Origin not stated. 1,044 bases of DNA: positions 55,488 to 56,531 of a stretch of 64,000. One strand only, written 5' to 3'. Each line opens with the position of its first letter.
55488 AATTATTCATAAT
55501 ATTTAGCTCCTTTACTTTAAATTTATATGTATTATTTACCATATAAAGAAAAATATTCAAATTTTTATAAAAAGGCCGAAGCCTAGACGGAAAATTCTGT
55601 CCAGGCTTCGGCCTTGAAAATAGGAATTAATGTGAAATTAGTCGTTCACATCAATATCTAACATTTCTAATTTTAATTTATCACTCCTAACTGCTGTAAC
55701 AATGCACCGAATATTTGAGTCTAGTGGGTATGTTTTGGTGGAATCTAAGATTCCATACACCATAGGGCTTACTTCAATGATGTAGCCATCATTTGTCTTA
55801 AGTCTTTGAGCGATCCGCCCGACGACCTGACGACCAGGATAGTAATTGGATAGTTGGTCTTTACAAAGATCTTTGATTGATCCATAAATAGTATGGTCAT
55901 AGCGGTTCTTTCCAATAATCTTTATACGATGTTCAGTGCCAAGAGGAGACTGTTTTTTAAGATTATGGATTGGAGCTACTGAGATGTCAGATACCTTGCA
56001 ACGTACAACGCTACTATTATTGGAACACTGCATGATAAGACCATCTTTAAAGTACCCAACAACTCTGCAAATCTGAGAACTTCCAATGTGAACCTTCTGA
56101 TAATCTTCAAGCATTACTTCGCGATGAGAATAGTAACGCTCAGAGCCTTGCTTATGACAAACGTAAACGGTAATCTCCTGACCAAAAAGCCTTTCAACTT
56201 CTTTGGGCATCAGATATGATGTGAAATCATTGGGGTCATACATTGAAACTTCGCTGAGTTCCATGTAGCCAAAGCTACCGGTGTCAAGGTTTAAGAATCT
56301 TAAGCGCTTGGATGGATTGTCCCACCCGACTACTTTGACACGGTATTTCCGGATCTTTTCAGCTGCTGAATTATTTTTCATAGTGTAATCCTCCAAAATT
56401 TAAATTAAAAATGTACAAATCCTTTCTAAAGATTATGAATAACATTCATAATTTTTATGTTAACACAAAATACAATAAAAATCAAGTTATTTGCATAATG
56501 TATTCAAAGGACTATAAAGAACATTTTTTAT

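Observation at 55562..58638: Two diverged paralogues of an unknown OB/S1-like protein, each a GC-rich single-gene island with a homologous promoter and palindromic leader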

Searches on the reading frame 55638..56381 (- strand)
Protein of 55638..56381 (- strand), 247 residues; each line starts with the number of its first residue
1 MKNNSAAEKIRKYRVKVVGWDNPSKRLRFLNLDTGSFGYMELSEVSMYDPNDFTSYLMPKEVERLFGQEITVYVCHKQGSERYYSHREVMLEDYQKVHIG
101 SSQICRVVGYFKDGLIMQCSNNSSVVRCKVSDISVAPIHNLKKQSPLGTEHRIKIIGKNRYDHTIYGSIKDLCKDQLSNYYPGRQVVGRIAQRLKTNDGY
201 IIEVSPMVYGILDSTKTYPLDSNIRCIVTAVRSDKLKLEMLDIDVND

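Call 10: search_protein_families(library=pfam, proteins=[window:55638-56381:-], max_evalue=1)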
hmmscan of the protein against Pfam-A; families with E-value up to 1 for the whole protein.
window:55638-56381:- (247 aa): 0 families

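Call 11: search_protein_families(library=ncbifam, proteins=[window:55638-56381:-], max_evalue=1)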
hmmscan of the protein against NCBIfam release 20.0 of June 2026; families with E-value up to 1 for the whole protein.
window:55638-56381:- (247 aa): 0 families

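Call 12: search_protein_families(library=phrogs, proteins=[window:55638-56381:-], max_evalue=1)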
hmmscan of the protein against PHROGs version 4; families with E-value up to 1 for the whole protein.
window:55638-56381:- (247 aa): 1 family
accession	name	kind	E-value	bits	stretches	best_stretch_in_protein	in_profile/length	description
phrog_11412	-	unknown function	0.11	11.4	1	105-186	783-860/915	-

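Call 13: search_protein_families(library=padloc, proteins=[window:55638-56381:-], max_evalue=1)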
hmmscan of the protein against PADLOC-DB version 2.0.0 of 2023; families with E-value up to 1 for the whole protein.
window:55638-56381:- (247 aa): 0 families

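Call 14: list_cluster_members(proteins=[window:55638-56381:-, window:57925-58515:-, window:61343-62269:-, window:54913-55497:-, window:59032-61239:+])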
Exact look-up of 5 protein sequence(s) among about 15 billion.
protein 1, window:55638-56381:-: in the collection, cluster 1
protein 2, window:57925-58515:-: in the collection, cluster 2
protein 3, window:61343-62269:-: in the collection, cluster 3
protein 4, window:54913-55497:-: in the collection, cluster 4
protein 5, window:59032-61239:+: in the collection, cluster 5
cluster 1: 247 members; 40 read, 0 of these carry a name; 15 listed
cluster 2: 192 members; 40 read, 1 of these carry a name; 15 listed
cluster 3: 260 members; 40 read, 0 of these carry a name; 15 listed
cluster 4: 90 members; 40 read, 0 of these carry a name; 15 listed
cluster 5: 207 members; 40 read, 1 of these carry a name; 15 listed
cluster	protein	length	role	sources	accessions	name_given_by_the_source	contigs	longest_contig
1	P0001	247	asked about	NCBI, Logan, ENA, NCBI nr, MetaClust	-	-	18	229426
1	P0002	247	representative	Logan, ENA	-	-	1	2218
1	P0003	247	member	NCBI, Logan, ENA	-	-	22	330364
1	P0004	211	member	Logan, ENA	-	-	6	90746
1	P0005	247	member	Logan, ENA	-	-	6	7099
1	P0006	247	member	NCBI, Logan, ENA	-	-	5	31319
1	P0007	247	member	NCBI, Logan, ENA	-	-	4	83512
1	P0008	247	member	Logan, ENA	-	-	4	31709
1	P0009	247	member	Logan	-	-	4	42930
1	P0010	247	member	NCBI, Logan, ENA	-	-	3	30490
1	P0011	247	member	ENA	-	-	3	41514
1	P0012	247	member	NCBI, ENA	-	-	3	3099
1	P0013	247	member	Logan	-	-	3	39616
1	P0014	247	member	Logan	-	-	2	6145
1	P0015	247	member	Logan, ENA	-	-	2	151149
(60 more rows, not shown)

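Call 15: find_homologous_proteins(query=window:55638-56381:-, max_evalue=0.01)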
Query window:55638-56381:- (247 aa): 3 proteins with E <= 0.01 among 147 candidates.
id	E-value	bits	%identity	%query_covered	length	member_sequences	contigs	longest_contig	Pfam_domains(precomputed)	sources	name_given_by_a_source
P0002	1.7e-154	530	96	100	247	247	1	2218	-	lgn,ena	-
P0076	9.1e-143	492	87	100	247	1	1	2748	-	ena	-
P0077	9.2e-97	341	97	64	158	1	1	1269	-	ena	-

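Call 28: find_encoding_contigs(protein=P0076, flank=10000, max_places=4)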
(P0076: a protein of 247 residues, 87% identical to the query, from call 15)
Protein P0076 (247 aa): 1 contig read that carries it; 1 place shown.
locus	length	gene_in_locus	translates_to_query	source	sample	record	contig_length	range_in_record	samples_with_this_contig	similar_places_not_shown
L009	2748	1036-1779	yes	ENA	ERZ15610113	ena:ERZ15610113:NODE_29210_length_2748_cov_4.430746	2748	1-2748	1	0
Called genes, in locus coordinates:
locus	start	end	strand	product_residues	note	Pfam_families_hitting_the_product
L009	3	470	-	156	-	?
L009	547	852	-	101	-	PF01183:Glyco_hydro_25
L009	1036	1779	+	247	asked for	-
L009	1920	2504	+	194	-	PF09579:Spore_YtfJ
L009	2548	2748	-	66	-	?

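Call 35: predict_structure(alignment_id=A1)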
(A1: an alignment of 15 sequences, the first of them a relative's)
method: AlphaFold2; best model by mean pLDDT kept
length: 247 residues; sequences in the alignment: 15
mean_pLDDT: 45.1   pTM: 0.38
mean pLDDT of the five models: 45.1, 44.5, 38.2, 35.4, 35.4
residues with pLDDT >= 90: 0; 70-90: 15; 50-70: 60; < 50: 172
segments of 3 or more residues with pLDDT < 50: 1-10, 48-57, 75-102, 109-114, 121-123, 132-195, 197-220, 222-247
pLDDT, mean of each block of 10 residues (from residue 1): 35 69 65 67 52 48 67 47 25 25 49 50 51 40 33 44 41 35 30 46 45 46 47 36 32
secondary structure, 60 per line:
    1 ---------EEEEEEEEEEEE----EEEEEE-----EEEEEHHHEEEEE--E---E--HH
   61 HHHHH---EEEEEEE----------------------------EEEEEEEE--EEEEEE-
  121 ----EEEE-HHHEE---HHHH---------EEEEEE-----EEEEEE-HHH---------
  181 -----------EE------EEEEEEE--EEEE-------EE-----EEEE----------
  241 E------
elements in order: E10-21 E26-31 E37-41 E45-49 H59-65 E69-75 E104-111 E114-119 E125-128 H138-141 E151-156 E162-167 E200-206 E209-212 E227-230

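Call 36: search_protein_representatives(alignment_id=A1)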
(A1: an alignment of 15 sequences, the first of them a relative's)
Query: 15 sequences, 247 profile positions. Proteins with E-value up to 0.001 (for the whole library): 32; up to 1e-10: 6; up to 1e-30: 2. The best 32 are listed.
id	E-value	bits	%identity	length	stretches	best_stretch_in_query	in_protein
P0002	1.2e-166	568.6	-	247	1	1-247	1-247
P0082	2.0e-31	125.6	-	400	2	16-238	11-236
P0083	2.1e-23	99.4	-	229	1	42-239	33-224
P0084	1.0e-16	77.4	-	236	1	74-241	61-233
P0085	2.1e-13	66.6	-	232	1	82-240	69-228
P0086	4.0e-11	59.1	-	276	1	32-235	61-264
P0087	1.1e-10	57.6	-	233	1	14-242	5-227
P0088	1.2e-10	57.6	-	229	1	19-238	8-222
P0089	1.5e-10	57.3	-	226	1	16-243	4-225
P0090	3.7e-09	52.7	-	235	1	78-240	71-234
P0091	4.7e-09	52.4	-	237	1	16-233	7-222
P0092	1.0e-08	51.2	-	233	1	20-242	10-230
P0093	6.3e-08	48.7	-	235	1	34-217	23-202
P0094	7.4e-07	45.2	-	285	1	53-214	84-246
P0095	4.6e-06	42.6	-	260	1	38-239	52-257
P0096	9.6e-06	41.5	-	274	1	25-239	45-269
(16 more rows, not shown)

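Call 40: search_protein_families(library=pfam, alignment_id=A4, max_evalue=0.01)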
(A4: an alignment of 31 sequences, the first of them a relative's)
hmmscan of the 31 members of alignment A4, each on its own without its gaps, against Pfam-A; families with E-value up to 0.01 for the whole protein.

A. member 1, P0001 (247 aa): 0 families

B. families by the number of members that match (of 31 scanned): 5 families
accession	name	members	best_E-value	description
PF00575.29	S1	27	2.5e-15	S1 RNA binding domain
PF23459.1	S1_RRP5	4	5.5e-07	RRP5 S1 domain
PF21710.3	Spt6_S1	3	3e-06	Spt6, S1/OB domain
PF24685.1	OB_RRP5_4th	2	1.5e-06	RRP5 OB-fold domain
PF19432.4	RME-8_N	1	0.0033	DNAJ protein RME-8 N-terminal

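Call 41: search_solved_structures(query=A4, max_evalue=1, show_alignments=2)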
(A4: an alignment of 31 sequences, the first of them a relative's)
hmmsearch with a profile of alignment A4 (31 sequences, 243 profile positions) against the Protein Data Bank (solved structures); distinct sequences matched with E-value up to 1: 84 (the best 60 are shown).
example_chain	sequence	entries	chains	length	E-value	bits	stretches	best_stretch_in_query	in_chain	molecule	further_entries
6rxy_Cz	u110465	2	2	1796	3.7e-55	190.2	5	90-201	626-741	Rrp5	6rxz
5wlc_NJ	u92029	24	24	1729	7e-52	179.5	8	89-179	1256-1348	Rrp5 | rRNA biogenesis protein RRP5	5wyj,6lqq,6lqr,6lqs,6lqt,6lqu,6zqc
8wi7_b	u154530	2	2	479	6.5e-43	150.1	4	77-179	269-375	30S ribosomal protein bS1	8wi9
6h4n_y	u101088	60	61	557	1.6e-41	145.5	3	62-238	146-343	30S ribosomal protein S1 | Small ribosomal subunit protein bS1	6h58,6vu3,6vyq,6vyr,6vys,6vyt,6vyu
6bu8_Z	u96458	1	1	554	1.8e-41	145.4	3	62-238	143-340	30S ribosomal protein S1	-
7qgh_t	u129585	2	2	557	2.6e-41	144.8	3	62-238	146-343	30S ribosomal protein S1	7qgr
9zcd_A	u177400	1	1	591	4.5e-40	140.8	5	93-187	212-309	30S ribosomal protein S1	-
9qqq_V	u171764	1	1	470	1.5e-32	116.2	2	62-238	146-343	Small ribosomal subunit protein bS1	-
6vz3_H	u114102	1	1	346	8.8e-25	90.7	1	62-239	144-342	30S ribosomal protein S1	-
7a05_A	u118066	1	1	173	1.2e-23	87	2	91-212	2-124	30S ribosomal protein S1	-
28jw_a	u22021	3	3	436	1.8e-23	86.4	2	48-171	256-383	Ribosomal protein S1 homologue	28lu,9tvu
5x8p_8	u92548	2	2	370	8.7e-22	80.9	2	61-171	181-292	30S ribosomal protein S1, chloroplastic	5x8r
4q7j_D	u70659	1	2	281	4.1e-16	62.3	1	62-172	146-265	30S ribosomal protein S1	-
5c9s_B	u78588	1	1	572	6.7e-16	61.7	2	89-180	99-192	rRNA biogenesis protein RRP5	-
4nnh_A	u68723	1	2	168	1.7e-13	53.8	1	96-179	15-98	30S ribosomal protein S1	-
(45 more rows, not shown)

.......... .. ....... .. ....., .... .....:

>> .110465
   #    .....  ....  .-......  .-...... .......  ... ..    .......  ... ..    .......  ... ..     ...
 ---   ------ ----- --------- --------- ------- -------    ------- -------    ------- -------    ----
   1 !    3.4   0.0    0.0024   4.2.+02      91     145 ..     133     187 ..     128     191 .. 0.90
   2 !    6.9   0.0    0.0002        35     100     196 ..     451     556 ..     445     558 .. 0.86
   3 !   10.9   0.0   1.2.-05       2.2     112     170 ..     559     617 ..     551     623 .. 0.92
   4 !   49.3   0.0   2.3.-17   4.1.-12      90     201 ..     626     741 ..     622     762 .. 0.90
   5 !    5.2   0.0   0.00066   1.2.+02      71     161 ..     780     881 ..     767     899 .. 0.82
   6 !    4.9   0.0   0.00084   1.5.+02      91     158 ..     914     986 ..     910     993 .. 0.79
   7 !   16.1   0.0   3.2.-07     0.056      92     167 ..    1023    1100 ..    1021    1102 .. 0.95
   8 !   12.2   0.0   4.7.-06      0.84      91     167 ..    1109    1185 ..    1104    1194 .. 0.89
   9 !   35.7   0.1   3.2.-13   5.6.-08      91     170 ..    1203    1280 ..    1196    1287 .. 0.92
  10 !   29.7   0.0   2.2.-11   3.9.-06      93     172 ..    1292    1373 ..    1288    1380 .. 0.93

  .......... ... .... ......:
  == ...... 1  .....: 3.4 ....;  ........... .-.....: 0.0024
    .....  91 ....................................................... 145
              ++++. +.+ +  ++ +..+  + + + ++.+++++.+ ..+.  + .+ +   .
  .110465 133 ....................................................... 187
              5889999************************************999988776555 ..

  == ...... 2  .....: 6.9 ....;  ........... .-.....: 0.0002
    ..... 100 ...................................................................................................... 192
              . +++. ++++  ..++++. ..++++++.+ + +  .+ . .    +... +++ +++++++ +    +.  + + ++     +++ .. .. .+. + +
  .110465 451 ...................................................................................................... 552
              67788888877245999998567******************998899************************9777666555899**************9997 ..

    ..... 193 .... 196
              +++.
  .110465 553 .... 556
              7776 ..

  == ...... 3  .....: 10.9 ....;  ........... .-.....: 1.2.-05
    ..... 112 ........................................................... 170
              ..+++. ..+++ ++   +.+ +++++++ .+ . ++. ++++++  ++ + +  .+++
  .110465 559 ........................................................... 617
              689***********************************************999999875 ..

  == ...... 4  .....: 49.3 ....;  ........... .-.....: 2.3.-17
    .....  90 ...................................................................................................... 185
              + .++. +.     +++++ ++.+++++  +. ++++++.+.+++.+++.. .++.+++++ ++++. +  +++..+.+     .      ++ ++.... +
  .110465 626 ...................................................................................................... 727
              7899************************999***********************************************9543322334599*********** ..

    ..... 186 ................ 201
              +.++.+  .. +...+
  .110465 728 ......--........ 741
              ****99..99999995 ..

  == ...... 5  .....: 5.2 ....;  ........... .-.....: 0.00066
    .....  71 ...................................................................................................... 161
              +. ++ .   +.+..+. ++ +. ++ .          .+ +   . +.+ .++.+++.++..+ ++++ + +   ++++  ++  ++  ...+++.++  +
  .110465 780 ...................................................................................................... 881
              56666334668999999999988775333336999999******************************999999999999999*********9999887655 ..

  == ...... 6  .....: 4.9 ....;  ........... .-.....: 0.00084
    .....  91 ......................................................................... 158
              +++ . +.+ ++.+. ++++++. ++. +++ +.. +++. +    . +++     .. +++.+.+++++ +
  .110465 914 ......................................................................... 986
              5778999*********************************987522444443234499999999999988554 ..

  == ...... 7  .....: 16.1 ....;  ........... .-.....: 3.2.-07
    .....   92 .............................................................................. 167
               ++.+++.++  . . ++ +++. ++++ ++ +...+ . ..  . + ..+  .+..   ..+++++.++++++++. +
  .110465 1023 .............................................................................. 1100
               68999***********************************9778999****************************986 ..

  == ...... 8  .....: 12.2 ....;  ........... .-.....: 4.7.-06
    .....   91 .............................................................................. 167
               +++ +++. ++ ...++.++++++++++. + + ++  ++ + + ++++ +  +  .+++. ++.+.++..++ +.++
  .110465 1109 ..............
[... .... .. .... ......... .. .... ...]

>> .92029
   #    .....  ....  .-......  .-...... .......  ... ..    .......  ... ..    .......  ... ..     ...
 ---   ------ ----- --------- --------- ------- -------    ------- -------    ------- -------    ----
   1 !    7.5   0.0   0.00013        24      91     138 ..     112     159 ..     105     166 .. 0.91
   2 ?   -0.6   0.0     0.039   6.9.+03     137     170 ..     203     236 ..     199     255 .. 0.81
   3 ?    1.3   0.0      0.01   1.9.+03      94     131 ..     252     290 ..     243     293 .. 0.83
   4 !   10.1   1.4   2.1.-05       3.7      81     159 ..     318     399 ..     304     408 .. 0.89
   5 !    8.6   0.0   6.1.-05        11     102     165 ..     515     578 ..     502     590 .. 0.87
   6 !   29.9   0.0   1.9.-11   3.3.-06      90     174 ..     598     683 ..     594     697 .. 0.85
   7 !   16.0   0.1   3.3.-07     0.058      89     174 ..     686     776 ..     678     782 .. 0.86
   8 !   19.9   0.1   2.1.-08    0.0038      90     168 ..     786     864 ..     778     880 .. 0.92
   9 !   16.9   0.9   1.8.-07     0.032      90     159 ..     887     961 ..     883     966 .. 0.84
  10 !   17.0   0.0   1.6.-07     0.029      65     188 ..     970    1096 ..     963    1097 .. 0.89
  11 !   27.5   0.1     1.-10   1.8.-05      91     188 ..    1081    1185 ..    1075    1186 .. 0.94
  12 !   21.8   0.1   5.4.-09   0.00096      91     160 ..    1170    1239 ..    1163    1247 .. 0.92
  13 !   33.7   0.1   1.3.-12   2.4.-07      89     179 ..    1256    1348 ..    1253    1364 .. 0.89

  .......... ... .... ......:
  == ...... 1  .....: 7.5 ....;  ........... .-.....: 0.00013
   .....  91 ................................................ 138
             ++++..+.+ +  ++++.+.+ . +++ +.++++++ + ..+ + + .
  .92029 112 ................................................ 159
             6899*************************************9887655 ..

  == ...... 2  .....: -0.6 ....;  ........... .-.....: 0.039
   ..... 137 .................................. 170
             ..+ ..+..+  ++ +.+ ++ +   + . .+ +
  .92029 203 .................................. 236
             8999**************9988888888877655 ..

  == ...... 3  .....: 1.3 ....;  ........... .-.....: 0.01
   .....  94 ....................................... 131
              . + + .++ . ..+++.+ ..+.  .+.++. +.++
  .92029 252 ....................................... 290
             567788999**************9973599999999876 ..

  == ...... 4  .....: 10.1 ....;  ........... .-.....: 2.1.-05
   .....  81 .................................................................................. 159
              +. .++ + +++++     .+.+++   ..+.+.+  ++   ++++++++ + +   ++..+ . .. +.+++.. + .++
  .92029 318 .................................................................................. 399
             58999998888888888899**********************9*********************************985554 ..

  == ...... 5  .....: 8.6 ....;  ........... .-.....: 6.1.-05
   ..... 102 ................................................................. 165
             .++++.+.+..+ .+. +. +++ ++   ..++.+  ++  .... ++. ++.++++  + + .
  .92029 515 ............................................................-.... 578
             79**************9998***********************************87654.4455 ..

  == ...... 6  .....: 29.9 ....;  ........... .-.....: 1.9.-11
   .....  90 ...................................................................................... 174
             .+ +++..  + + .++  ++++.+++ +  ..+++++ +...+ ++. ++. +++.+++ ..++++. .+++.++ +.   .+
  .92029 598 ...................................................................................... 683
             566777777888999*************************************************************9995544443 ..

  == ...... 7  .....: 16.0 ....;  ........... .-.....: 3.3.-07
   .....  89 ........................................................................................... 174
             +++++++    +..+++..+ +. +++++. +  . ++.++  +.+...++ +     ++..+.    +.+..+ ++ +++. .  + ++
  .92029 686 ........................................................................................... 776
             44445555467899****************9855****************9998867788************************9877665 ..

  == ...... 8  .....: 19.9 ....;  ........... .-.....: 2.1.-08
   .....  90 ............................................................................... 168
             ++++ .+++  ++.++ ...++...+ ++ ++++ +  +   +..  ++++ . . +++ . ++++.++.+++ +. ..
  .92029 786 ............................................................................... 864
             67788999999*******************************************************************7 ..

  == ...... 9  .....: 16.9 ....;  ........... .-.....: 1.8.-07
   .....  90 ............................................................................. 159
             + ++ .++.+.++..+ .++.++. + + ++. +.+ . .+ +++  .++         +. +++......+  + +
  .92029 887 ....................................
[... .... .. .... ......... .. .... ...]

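Call 42: find_encoding_contigs(protein=P0083, flank=6000, max_places=4)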
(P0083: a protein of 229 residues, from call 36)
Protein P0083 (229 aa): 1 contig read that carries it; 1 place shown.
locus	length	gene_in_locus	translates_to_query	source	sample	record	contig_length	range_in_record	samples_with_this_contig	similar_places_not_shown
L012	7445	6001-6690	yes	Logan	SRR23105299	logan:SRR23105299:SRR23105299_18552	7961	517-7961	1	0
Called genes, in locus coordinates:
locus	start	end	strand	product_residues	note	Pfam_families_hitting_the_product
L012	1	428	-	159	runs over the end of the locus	PF01327:Pep_deformylase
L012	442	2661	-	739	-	PF17764:PriA_3primeBD, PF00270:DEAD, PF04851:ResIII, PF18319:Zn_ribbon_PriA, PF00271:Helicase_C, PF18074:PriA_C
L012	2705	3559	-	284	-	PF00763:THF_DHG_CYH, PF02882:THF_DHG_CYH_C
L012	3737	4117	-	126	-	-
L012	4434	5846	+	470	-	PF00092:VWA (weak), PF13519:VWA_2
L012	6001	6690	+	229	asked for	-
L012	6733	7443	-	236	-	?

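Call 43: search_protein_families(library=ncbifam, alignment_id=A4, max_evalue=0.001)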
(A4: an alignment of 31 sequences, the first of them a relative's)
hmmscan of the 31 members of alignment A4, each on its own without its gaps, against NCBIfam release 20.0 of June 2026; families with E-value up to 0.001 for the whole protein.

A. member 1, P0001 (247 aa): 0 families

B. families by the number of members that match (of 31 scanned): 25 families
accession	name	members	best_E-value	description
NF000907.0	PRK00087.1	27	5.1e-16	bifunctional 4-hydroxy-3-methylbut-2-enyl diphosphate reductase/30S ribosomal protein S1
TIGR00717.1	rpsA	27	6e-15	30S ribosomal protein S1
NF004952.0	PRK06299.1-2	25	4.6e-14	30S ribosomal protein S1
NF010379.0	PRK13806.1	23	8.1e-17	30S ribosomal protein S1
NF005208.0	PRK06676.1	23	6.5e-15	30S ribosomal protein S1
NF004956.0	PRK06299.1-6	21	1.4e-12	30S ribosomal protein S1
NF040579.1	S1_dom_CvfD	20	3.3e-12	CvfD/Ygs/GSP13 family RNA-binding post-transcriptional regulator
NF004955.0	PRK06299.1-5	19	9.5e-12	30S ribosomal protein S1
NF005973.0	PRK08059.1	18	3.8e-11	S1 domain-containing post-transcriptional regulator GSP13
NF004953.0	PRK06299.1-3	17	2e-10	30S ribosomal protein S1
NF004473.0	PRK05807.1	17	3.8e-10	S1 domain-containing RNA-binding protein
NF005911.0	PRK07899.1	17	8.7e-10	30S ribosomal protein S1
NF006363.0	PRK08582.1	16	1.4e-10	S1 domain-containing RNA-binding protein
NF004954.0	PRK06299.1-4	13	2.7e-11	30S ribosomal protein S1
NF005573.0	PRK07252.1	9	1.7e-10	S1 RNA-binding domain-containing protein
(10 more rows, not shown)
